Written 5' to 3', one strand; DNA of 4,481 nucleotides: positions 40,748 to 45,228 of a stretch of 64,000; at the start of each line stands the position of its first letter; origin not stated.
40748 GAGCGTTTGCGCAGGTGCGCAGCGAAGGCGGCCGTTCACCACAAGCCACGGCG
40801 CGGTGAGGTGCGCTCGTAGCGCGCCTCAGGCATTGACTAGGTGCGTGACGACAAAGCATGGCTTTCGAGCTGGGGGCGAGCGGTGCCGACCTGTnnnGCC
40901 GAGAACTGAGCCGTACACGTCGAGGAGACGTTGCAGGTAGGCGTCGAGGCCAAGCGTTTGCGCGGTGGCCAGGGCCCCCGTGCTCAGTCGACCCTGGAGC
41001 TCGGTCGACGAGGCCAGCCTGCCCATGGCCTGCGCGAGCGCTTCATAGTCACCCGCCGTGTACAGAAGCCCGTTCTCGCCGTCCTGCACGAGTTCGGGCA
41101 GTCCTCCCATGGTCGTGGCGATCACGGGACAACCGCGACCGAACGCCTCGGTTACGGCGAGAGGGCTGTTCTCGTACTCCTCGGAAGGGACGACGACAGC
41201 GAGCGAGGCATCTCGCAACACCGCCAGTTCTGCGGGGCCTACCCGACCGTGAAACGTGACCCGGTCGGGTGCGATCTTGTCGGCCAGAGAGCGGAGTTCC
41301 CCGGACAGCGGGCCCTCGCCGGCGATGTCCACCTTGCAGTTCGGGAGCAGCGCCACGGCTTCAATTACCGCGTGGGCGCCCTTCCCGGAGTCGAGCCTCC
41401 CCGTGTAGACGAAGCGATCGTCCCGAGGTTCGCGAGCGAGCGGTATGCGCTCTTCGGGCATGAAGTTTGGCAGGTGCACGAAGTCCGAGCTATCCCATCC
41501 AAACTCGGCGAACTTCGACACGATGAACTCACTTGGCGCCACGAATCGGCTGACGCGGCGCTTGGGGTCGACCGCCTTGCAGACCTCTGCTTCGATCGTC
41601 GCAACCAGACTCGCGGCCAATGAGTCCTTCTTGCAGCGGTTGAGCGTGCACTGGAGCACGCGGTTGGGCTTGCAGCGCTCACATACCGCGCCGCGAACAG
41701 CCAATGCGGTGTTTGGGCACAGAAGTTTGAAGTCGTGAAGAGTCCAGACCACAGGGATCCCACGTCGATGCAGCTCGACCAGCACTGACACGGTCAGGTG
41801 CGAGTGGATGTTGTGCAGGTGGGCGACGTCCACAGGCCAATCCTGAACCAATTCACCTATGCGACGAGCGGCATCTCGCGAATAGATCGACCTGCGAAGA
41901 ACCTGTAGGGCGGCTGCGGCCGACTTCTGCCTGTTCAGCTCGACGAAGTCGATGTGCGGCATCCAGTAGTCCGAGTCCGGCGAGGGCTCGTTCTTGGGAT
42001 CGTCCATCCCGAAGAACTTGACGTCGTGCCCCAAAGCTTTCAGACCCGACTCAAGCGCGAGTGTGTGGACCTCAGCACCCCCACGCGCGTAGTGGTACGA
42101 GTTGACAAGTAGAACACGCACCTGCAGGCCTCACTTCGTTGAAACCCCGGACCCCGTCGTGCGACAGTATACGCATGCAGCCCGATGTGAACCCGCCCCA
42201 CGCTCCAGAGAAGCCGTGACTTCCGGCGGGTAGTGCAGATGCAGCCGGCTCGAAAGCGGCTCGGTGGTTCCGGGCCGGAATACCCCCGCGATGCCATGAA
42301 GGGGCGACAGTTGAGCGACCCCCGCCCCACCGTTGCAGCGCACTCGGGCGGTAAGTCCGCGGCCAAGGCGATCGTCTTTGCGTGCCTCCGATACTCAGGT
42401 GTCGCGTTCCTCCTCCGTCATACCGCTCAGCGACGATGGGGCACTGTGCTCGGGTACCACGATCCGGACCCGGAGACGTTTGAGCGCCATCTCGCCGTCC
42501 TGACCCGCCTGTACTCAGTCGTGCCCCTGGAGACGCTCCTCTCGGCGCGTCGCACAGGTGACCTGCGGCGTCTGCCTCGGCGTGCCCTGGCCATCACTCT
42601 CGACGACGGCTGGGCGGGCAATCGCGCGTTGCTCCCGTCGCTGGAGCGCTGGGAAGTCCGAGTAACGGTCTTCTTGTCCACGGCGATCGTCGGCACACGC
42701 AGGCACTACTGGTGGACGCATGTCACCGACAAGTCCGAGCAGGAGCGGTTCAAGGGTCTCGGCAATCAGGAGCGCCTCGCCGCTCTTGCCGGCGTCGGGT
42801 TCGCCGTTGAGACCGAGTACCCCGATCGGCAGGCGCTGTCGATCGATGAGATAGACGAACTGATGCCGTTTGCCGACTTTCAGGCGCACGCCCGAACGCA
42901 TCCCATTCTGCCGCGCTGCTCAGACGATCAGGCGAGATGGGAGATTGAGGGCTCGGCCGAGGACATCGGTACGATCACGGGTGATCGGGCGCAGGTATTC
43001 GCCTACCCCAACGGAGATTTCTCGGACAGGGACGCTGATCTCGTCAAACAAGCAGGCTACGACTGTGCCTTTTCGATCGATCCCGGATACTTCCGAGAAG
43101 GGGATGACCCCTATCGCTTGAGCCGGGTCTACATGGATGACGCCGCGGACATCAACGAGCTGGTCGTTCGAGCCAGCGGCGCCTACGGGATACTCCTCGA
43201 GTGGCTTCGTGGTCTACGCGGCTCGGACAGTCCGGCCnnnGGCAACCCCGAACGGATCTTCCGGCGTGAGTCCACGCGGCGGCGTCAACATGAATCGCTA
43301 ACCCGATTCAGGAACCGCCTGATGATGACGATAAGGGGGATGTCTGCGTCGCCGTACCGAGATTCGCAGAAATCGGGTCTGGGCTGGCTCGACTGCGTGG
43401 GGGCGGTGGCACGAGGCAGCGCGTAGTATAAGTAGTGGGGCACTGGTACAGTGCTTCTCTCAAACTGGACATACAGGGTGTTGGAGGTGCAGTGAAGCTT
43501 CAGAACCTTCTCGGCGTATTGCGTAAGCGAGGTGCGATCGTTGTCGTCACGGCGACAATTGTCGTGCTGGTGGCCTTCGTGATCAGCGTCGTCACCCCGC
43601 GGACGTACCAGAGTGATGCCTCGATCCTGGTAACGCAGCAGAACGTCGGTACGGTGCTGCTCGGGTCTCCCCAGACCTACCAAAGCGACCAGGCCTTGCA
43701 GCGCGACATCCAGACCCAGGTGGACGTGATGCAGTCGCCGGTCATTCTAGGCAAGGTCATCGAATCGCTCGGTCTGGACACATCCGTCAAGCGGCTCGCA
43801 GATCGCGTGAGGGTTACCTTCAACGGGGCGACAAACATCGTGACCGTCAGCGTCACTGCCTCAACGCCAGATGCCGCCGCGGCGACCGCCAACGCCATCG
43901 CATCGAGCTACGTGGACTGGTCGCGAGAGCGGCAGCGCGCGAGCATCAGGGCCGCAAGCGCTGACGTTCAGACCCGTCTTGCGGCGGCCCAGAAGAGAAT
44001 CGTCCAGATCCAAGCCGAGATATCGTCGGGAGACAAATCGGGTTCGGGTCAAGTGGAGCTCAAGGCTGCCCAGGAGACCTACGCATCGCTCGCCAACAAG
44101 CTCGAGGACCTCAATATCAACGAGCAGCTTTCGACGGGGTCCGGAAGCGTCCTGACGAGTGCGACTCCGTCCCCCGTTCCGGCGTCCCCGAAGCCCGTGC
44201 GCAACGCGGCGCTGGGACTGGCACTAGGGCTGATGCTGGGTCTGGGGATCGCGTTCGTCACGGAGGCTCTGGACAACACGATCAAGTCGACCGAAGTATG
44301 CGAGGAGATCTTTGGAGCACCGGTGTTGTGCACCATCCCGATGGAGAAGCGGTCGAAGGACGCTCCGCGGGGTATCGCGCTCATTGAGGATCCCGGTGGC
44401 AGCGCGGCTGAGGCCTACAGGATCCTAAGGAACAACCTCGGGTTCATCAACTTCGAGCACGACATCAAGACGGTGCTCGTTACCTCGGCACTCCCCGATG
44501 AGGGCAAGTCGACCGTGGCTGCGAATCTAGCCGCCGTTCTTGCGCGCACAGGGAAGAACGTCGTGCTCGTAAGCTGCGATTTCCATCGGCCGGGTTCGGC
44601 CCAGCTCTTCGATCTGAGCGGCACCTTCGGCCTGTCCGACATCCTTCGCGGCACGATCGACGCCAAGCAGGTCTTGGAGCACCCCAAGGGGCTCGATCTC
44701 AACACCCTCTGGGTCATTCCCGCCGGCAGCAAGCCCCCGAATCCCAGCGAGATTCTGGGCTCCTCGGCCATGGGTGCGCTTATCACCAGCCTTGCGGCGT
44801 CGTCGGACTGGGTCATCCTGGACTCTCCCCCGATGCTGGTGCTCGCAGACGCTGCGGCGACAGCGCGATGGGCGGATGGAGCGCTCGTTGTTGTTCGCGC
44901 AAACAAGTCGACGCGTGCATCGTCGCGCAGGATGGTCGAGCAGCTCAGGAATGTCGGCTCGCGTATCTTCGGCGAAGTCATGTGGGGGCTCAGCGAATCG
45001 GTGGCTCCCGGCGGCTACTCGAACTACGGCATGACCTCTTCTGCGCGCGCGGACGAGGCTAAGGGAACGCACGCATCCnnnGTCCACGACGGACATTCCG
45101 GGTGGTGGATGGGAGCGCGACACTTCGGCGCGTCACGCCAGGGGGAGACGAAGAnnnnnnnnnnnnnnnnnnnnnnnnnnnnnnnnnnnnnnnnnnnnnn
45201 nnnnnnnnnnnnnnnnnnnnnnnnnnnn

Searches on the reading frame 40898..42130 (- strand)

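Call 59: search_protein_families(library=pfam, max_evalue=0.001, proteins=[window:40898-42130:-])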
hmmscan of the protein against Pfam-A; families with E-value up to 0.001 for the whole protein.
window:40898-42130:- (411 aa): 5 families
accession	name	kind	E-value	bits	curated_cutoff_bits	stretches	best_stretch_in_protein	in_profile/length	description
PF00534.26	Glycos_transf_1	-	7.4e-28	97.7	26.4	1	226-384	4-167/172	Glycosyl transferases group 1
PF13692.12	Glyco_trans_1_4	-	3.3e-27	95.9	27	1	239-374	3-141/142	Glycosyl transferases group 1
PF13439.12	Glyco_transf_4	-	3.5e-15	56.9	28.5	1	17-226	2-168/170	Glycosyltransferase Family 4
PF13579.12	Glyco_trans_4_4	-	1.4e-14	55.1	29.7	1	17-222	1-157/158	Glycosyl transferase 4-like domain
PF13524.12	Glyco_trans_1_2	-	6.1e-06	26.7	25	1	255-386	5-125/144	Glycosyl transferase-like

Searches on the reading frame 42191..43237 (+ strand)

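Call 59: search_protein_families(library=pfam, max_evalue=0.001, proteins=[window:42191-43237:+])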
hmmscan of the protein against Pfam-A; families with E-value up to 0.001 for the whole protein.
window:42191-43237:+ (349 aa): 1 family
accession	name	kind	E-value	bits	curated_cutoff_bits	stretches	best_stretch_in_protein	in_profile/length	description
PF01522.26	Polysacc_deac_1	-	1.6e-15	57.6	23.1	1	128-292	4-123/124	Polysaccharide deacetylase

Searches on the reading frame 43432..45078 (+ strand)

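Call 59: search_protein_families(library=pfam, max_evalue=0.001, proteins=[window:43432-45078:+])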
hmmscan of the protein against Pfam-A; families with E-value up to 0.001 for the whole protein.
window:43432-45078:+ (549 aa): 6 families
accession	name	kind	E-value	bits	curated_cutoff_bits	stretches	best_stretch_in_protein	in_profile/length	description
PF02706.20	Wzz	-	7.1e-12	45.9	25.5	1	22-113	4-91/91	Chain length determinant protein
PF13807.11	GNVR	-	4.1e-07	30.3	27.7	1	210-277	13-80/82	G-rich domain on putative tyrosine kinase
PF01656.29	CbiA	-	2.7e-06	27.8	25.4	1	356-390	9-43/125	CobQ/CobB/MinD/ParA nucleotide binding domain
PF10609.15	ParA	-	4.7e-06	26.6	27.1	1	347-514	5-169/246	NUBPL iron-transfer P-loop NTPase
PF13614.12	AAA_31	-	5.6e-06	26.8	27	1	358-508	14-167/177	AAA domain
PF00448.28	SRP54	-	0.00022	21.4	22.7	1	357-390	12-45/196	SRP54-type protein, GTPase domain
